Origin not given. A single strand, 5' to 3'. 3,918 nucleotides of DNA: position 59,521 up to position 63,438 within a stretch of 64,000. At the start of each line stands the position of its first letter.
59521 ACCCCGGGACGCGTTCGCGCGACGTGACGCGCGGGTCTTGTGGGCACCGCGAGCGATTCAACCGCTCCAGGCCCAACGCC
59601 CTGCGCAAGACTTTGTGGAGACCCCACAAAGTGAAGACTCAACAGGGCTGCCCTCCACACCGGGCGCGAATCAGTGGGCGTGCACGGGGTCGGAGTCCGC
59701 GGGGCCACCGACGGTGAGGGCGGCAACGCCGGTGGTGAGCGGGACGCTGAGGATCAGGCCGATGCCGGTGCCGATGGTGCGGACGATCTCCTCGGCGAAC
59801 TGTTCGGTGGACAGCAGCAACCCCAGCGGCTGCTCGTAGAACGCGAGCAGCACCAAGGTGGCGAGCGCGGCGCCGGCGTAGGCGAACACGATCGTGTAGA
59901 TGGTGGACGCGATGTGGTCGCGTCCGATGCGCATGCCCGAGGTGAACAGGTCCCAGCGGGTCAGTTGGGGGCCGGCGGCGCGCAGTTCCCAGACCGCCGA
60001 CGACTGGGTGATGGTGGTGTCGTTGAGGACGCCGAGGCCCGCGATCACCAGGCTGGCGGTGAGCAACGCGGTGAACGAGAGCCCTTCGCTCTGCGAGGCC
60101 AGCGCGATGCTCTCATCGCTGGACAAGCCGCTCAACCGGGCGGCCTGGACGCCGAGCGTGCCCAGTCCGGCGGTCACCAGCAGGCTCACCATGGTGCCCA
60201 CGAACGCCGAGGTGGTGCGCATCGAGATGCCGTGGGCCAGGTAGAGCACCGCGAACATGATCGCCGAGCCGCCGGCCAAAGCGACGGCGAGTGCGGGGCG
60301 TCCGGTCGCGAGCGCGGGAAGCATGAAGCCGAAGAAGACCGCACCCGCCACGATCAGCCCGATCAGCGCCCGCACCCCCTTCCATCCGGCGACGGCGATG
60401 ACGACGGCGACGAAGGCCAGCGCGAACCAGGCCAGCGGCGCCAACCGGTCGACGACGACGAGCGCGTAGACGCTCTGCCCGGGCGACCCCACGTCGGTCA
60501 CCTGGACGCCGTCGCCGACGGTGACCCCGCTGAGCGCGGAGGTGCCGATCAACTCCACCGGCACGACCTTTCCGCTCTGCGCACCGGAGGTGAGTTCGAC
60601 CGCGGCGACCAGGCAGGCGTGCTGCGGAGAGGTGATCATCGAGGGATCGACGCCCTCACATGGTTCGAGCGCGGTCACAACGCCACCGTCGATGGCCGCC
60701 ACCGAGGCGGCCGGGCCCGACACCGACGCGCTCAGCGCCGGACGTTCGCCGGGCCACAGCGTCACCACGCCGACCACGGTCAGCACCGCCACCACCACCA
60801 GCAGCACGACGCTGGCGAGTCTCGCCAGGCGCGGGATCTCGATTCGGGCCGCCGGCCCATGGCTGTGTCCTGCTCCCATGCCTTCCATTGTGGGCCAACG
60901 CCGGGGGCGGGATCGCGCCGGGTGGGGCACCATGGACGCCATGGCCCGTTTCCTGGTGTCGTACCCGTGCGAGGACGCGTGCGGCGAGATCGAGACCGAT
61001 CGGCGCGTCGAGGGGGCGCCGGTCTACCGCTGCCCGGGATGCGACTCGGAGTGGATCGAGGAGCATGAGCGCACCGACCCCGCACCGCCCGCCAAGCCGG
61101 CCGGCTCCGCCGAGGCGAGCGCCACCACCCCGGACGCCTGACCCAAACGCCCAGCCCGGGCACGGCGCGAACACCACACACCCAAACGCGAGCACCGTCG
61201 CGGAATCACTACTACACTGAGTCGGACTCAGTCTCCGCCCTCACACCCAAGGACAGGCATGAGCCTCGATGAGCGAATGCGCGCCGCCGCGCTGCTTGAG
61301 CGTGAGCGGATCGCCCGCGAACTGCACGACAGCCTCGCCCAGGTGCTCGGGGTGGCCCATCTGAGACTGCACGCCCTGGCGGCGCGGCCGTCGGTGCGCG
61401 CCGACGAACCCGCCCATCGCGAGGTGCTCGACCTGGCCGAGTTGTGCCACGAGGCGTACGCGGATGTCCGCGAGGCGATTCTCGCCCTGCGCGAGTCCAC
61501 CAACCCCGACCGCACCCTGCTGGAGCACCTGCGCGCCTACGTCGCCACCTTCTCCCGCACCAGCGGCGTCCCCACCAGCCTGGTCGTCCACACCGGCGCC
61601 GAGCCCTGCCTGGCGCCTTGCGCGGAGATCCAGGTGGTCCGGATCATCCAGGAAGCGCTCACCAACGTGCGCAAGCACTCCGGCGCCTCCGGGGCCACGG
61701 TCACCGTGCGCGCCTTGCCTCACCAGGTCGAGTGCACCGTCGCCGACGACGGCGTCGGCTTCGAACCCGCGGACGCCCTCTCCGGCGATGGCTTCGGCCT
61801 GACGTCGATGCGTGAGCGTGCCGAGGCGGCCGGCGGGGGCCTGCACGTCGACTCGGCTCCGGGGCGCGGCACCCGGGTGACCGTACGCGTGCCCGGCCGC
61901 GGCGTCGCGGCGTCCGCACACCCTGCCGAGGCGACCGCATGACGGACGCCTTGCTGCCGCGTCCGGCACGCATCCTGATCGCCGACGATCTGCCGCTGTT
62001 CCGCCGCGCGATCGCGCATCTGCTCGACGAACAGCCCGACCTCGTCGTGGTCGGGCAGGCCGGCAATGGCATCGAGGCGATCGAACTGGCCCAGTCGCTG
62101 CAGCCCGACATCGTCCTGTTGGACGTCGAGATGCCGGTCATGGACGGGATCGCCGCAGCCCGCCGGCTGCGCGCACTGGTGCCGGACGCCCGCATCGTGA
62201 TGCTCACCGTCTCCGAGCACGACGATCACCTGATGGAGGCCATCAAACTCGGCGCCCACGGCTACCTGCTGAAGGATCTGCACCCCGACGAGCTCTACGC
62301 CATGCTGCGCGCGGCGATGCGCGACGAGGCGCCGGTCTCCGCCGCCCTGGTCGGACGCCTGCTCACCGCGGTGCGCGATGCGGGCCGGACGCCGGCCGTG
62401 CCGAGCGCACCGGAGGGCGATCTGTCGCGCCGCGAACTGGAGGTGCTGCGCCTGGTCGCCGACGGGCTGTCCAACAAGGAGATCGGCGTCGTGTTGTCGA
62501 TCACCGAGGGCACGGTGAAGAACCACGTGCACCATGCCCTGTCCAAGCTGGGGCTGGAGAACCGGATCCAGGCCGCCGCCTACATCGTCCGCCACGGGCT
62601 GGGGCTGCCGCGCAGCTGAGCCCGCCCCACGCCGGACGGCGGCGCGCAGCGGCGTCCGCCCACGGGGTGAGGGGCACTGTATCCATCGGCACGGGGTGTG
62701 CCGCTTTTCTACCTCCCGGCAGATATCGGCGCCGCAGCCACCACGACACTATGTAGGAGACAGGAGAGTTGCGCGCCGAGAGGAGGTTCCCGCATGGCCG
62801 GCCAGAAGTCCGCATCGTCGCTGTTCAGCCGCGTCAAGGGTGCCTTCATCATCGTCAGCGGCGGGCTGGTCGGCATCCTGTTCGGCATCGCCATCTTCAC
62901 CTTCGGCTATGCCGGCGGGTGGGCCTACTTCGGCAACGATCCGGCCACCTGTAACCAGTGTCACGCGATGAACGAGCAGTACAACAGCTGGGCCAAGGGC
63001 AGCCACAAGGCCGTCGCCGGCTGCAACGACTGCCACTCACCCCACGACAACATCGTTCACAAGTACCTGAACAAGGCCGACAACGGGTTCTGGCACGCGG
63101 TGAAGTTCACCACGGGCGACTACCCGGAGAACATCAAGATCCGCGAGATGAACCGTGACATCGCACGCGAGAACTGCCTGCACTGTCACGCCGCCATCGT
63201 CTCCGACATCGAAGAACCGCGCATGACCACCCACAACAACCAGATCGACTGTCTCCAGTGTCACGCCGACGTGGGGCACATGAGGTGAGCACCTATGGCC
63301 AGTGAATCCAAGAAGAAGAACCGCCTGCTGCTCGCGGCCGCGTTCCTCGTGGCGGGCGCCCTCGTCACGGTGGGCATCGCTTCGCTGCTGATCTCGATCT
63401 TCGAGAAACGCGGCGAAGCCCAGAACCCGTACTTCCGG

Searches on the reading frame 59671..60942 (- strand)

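Call 78: search_protein_families(library=pfam, proteins=[window:59671-60942:-])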
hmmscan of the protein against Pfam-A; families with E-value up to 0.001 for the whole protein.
window:59671-60942:- (423 aa): 1 family
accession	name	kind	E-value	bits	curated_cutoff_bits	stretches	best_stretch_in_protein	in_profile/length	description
PF07907.16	YibE_F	-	1.4e-67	228.2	27.2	1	171-408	2-240/241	YibE/F-like protein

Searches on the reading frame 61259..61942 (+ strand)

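Call 78: search_protein_families(library=pfam, proteins=[window:61259-61942:+])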
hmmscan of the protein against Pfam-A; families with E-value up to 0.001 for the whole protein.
window:61259-61942:+ (227 aa): 3 families
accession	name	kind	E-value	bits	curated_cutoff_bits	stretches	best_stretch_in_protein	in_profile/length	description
PF02518.31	HATPase_c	-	1.3e-16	61.5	26.4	1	123-212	3-108/111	Histidine kinase-, DNA gyrase B-, and HSP90-like ATPase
PF07730.19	HisKA_3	-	1.2e-13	51.8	24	1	14-80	1-66/68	Histidine kinase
PF13581.12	HATPase_c_2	-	2e-05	25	27.4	1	87-185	7-106/127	Histidine kinase-like ATPase domain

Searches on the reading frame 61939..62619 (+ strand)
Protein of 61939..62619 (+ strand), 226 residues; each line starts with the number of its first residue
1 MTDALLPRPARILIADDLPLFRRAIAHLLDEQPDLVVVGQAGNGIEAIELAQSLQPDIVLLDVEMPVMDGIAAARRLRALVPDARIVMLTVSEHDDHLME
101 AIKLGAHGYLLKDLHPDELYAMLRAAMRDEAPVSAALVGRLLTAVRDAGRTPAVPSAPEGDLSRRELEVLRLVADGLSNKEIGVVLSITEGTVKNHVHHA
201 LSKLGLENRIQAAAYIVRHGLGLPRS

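Call 78: search_protein_families(library=pfam, proteins=[window:61939-62619:+])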
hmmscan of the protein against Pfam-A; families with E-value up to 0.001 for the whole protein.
window:61939-62619:+ (226 aa): 5 families
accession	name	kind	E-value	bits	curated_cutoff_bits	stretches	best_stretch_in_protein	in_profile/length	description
PF00072.30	Response_reg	-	1.3e-27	96.6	30.2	1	12-123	1-110/111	Response regulator receiver domain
PF00196.25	GerE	-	5.6e-19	68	23.5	1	162-215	3-56/57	Bacterial regulatory proteins, luxR family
PF08281.18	Sigma70_r4_2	-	3.6e-09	36.6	25.7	1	162-204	11-54/54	Sigma-70, region 4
PF04545.22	Sigma70_r4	-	2e-06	27.7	24.1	1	162-204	5-48/50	Sigma-70, region 4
PF13384.12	HTH_23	-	0.00023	21.3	24.6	1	164-199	5-40/50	Homeodomain-like domain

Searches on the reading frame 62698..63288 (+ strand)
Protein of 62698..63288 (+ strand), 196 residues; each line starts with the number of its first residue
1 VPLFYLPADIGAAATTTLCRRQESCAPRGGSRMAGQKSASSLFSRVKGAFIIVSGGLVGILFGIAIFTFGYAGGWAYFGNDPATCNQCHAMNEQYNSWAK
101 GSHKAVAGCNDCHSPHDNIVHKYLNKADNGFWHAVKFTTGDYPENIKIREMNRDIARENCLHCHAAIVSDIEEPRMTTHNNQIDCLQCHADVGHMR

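Call 78: search_protein_families(library=pfam, proteins=[window:62698-63288:+])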
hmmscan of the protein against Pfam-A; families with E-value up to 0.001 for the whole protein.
window:62698-63288:+ (196 aa): 4 families
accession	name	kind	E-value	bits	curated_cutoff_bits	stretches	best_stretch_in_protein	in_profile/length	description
PF03264.19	Cytochrom_NNT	-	3.2e-12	47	24.1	1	57-194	13-169/174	NapC/NirT cytochrome c family, N-terminal region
PF09699.15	Paired_CXXCH_1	-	3.1e-07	30.4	20.6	0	156-192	5-39/41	Doubled CXXCH motif (Paired_CXXCH_1)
PF14522.11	Cytochrome_C7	-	0.00051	20.2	24.8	0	157-192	13-51/67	Cytochrome c7 and related cytochrome c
PF13435.11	Cytochrome_C554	-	0.00092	20.5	20.8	0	109-189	2-83/84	Cytochrome c554 and c-prime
